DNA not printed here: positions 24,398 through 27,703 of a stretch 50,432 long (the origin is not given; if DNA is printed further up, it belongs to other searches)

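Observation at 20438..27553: Complete, unsplit bacterial-type RNAP beta' and beta genes in reversed (beta'-beta) order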

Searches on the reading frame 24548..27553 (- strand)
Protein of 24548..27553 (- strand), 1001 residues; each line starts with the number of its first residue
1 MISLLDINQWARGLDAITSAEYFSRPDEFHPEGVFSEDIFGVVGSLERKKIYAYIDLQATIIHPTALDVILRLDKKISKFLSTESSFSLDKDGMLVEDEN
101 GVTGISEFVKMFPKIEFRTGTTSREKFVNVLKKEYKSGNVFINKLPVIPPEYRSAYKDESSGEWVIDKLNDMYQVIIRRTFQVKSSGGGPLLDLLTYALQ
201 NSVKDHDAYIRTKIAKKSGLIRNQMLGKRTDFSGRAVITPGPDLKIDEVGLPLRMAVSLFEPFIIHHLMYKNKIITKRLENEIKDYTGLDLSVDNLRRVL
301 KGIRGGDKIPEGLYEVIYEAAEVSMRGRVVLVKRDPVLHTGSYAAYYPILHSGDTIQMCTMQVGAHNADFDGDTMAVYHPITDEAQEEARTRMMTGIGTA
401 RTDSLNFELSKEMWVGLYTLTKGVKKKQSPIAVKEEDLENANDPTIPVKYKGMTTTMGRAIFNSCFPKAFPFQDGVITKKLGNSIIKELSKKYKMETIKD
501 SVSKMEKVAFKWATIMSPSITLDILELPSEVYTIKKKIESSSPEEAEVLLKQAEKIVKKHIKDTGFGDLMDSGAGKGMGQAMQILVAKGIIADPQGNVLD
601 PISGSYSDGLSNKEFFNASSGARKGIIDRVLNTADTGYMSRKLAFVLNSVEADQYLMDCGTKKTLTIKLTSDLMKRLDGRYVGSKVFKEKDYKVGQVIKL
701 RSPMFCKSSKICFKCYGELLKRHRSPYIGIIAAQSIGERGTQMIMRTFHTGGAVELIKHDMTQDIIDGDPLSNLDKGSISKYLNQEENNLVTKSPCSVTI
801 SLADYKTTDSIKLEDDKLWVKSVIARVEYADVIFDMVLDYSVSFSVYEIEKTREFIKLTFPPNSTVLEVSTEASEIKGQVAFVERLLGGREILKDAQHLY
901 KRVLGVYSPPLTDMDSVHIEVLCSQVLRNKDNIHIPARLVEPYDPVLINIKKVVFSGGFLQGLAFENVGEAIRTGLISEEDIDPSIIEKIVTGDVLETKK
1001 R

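Call 3: search_protein_families(library=pfam, proteins=[window:24548-27553:-], max_evalue=0.01)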
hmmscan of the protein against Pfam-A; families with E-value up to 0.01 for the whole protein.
window:24548-27553:- (1001 aa): 3 families
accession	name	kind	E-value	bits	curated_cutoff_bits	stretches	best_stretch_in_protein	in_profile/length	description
PF00623.25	RNA_pol_Rpb1_2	-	1.9e-27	97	25.3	1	227-394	1-165/166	RNA polymerase Rpb1, domain 2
PF04998.22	RNA_pol_Rpb1_5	-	1.9e-27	96.9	28.5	1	609-930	1-249/267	RNA polymerase Rpb1, domain 5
PF04983.23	RNA_pol_Rpb1_3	-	6.9e-05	23.2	28.9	1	443-522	52-159/162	RNA polymerase Rpb1, domain 3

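Call 6: search_protein_families(library=phrogs, proteins=[window:24548-27553:-], max_evalue=0.001)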
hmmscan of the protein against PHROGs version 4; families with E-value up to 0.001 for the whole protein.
window:24548-27553:- (1001 aa): 5 families
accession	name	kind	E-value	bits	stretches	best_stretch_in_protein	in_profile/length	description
phrog_25354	-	unknown function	1.3e-64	219.5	2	216-422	323-505/1216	-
phrog_2986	-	DNA, RNA and nucleotide metabolism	6.6e-43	147.7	2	2-241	10-255/539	RNA polymerase beta subunit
phrog_3015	-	DNA, RNA and nucleotide metabolism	2.3e-33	116.6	1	486-755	102-380/653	RNA polymerase beta subunit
phrog_2962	-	DNA, RNA and nucleotide metabolism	3.9e-24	86.1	1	422-764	66-431/433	RNA polymerase beta subunit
phrog_2987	-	DNA, RNA and nucleotide metabolism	4.9e-24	85.9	1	122-389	185-438/478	RNA polymerase beta subunit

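Call 7: search_dna_similar(query=window:24548-27553:-, collection=phages, mode=protein, max_rows=30)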
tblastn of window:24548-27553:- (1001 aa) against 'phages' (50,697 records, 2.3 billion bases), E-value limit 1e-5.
Records with a match: 271; places in all: 403; records where one place covers at least 80% of the query: 0.
Best place of each record, by identity: <60% 271.
By first word of the organism name: Pseudomonas 77; Erwinia 41; Vibrio 29; Serratia 19; Klebsiella 13; Staphylococcus 12; Rhizobium 10; Bacillus 9; Ralstonia 8; Aeromonas 8; and 17 more.
By host as written in the record: Pseudomonas aeruginosa 32; Erwinia amylovora 26; - 22; Klebsiella pneumoniae 14; Staphylococcus aureus 9; Pseudomonas aeruginosa PAO1 8; Aeromonas hydrophila 8; Erwinia amylovora ATCC 29780 7; and 87 more.
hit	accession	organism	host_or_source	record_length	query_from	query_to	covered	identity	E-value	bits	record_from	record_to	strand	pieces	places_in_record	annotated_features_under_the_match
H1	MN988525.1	Rhizobium phage RHph_Y65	Rhizobium phaseoli INC1-2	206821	42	756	71%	27.1%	7e-52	206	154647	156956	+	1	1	DNA-directed RNA polymerase beta' subunit protein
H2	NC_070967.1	Rhizobium phage RHph_Y65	Rhizobium phaseoli INC1-2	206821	42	756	71%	27.1%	7e-52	206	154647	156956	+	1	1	DNA-directed RNA polymerase beta' subunit protein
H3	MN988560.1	Rhizobium phage RHph_TM21B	R. phaseoli INC 1-2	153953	42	756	71%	26.7%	1e-51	204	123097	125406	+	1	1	DNA-directed RNA polymerase beta' subunit protein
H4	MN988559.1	Rhizobium phage RHph_TM39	R. phaseoli S20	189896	42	756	71%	26.7%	1e-51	204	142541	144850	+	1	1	DNA-directed RNA polymerase beta' subunit protein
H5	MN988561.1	Rhizobium phage RHph_TM61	R. etli NXC12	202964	42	756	71%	26.7%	1e-51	204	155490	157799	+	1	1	DNA-directed RNA polymerase beta' subunit protein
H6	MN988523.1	Rhizobium phage RHph_TM2_3B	Rhizobium phaseoli T2_3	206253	42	756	71%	26.7%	1e-51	204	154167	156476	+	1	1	DNA-directed RNA polymerase beta' subunit protein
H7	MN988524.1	Rhizobium phage RHph_TM3_3_6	Rhizobium phaseoli T3_6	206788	42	756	71%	26.7%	1e-51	204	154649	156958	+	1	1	DNA-directed RNA polymerase beta' subunit protein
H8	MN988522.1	Rhizobium phage RHph_TM40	Rhizobium leg. CIAT894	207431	42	756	71%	26.7%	1e-51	204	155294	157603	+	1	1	DNA-directed RNA polymerase beta' subunit protein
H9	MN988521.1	Rhizobium phage RHph_TM30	Rhizobium sp. N941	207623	42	756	71%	26.7%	1e-51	204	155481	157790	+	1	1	DNA-directed RNA polymerase beta' subunit protein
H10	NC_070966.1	Rhizobium phage RHph_TM30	Rhizobium sp. N941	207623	42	756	71%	26.7%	1e-51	204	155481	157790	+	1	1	DNA-directed RNA polymerase beta' subunit protein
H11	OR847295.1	Listeria phage LM 4-11-1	Listeria monocytogenes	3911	137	765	63%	29.0%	2e-59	228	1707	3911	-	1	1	record has no annotation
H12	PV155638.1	Cobetia phage Carin-5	Cobetia marina DSMZ 4741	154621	48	756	71%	25.4%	6e-41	171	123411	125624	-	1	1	DNA-directed RNA polymerase subunit beta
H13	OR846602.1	Enterococcus phage Efs 1-1-1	Enterococcus faecalis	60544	126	765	64%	27.7%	1e-56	221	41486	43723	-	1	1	record has no annotation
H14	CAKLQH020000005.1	Acinetobacter phage MD-2021a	not known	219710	105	754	65%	26.4%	9e-57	221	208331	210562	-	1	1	rpoC: DNA-directed RNA polymerase subunit beta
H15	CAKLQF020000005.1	Acinetobacter phage MD-2021a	not known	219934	105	754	65%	26.4%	9e-57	221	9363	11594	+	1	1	rpoC: DNA-directed RNA polymerase subunit beta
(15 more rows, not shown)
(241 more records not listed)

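Call 11: find_homologous_proteins(query=window:24548-27553:-)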
Query window:24548-27553:- (1001 aa): 2644 proteins with E <= 0.001 among 8000 candidates; the best 120 are listed.
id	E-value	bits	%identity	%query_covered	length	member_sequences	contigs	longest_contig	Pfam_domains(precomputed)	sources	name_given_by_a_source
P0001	0.0e+0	2239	100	100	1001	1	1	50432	PF04998.23,PF00623.26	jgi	-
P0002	0.0e+0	1783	76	100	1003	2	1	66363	PF04998.23,PF00623.26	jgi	-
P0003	0.0e+0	1622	69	100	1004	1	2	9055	PF04998.23,PF00623.26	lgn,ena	-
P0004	0.0e+0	1575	89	78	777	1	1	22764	PF04998.23,PF00623.26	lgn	-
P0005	0.0e+0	1430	63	100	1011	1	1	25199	PF04998.23,PF00623.26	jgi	-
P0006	0.0e+0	1423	61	100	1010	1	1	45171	PF04998.23,PF00623.26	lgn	-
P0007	0.0e+0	1343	75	78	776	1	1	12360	PF04998.23,PF00623.26,PF04983.24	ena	-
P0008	0.0e+0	1256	55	100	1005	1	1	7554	PF04998.23,PF00623.26,PF04983.24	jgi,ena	-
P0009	0.0e+0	1255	56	100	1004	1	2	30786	PF04998.23,PF00623.26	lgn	-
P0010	0.0e+0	1253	56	100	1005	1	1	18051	PF04998.23,PF00623.26,PF04983.24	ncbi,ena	-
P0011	0.0e+0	1253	56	100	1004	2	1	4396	PF04998.23,PF00623.26,PF04983.24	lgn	-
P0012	0.0e+0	1252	56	100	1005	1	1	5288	PF04998.23,PF00623.26,PF04983.24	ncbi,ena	-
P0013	0.0e+0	1252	56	100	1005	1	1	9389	PF04998.23,PF00623.26,PF04983.24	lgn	-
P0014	0.0e+0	1252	56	100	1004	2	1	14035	PF04998.23,PF00623.26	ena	-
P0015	0.0e+0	1251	55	100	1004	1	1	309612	PF04998.23,PF00623.26,PF04983.24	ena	-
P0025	0.0e+0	1239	55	100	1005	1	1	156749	PF04998.23,PF00623.26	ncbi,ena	-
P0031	0.0e+0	1235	55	100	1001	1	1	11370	PF04998.23,PF00623.26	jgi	jgi:DNA-directed RNA polymerase beta' subunit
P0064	0.0e+0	1212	53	99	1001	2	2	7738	PF04998.23,PF00623.26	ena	-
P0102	0.0e+0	1190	54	100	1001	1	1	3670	PF04998.23,PF00623.26,PF04983.24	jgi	jgi:hypothetical protein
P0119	0.0e+0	1178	53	100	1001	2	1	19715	PF04998.23,PF00623.26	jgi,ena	-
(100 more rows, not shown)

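Call 12: get_annotated_region(hit=H1, flank=8000)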
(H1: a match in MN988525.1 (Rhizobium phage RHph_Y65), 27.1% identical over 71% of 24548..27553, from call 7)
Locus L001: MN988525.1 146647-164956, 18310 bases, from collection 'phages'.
description: Rhizobium phage RHph_Y65, complete genome.
organism: Rhizobium phage RHph_Y65 (NCBI taxid 2509785)
taxonomy: Viruses; Duplodnaviria; Heunggongvirae; Uroviricota; Caudoviricetes; Kleczkowskaviridae; Cuauhnahuacvirus; Cuauhnahuacvirus Y65
host: Rhizobium phaseoli INC1-2; source: agricultural lands; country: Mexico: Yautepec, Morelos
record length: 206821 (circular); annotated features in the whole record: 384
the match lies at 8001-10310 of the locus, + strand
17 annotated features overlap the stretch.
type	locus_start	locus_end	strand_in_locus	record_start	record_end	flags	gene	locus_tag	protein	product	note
CDS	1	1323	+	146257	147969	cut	-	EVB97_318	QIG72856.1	ATP-dependent helicase protein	GO_function: GO:0003677 - DNA binding; GO_function: GO:0005524 - ATP binding; GO_function: GO:0016787 - hydrolase ...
CDS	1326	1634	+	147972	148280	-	-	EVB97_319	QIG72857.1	ASCH domain-containing protein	-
CDS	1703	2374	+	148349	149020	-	-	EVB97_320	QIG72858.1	5'-deoxynucleotidase protein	-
CDS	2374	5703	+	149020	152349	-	-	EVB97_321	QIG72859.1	DNA polymerase A domain-containing protein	GO_function: GO:0003676 - nucleic acid binding; GO_function: GO:0003887 - DNA-directed DNA polymerase activity; ...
CDS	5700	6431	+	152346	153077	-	-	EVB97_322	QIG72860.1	hypothetical protein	-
CDS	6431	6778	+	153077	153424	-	-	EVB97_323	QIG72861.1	hypothetical protein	-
CDS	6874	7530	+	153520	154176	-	-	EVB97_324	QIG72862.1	hypothetical protein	-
CDS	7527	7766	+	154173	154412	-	-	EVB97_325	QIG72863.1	hypothetical protein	-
CDS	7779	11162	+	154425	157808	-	-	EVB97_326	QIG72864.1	DNA-directed RNA polymerase beta' subunit protein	GO_function: GO:0003677 - DNA binding; GO_function: GO:0003899 - DNA-directed RNA polymerase activity; GO_process: ...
CDS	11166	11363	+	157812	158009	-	-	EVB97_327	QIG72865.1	hypothetical protein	-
CDS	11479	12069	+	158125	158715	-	-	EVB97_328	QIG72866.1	hypothetical protein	-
CDS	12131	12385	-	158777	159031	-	-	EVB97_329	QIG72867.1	hypothetical protein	-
CDS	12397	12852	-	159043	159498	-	-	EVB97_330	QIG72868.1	hypothetical protein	-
CDS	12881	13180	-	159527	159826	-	-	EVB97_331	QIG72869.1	prohead core protein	-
CDS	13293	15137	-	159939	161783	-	-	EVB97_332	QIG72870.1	SGNH/GDSL hydrolase family protein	-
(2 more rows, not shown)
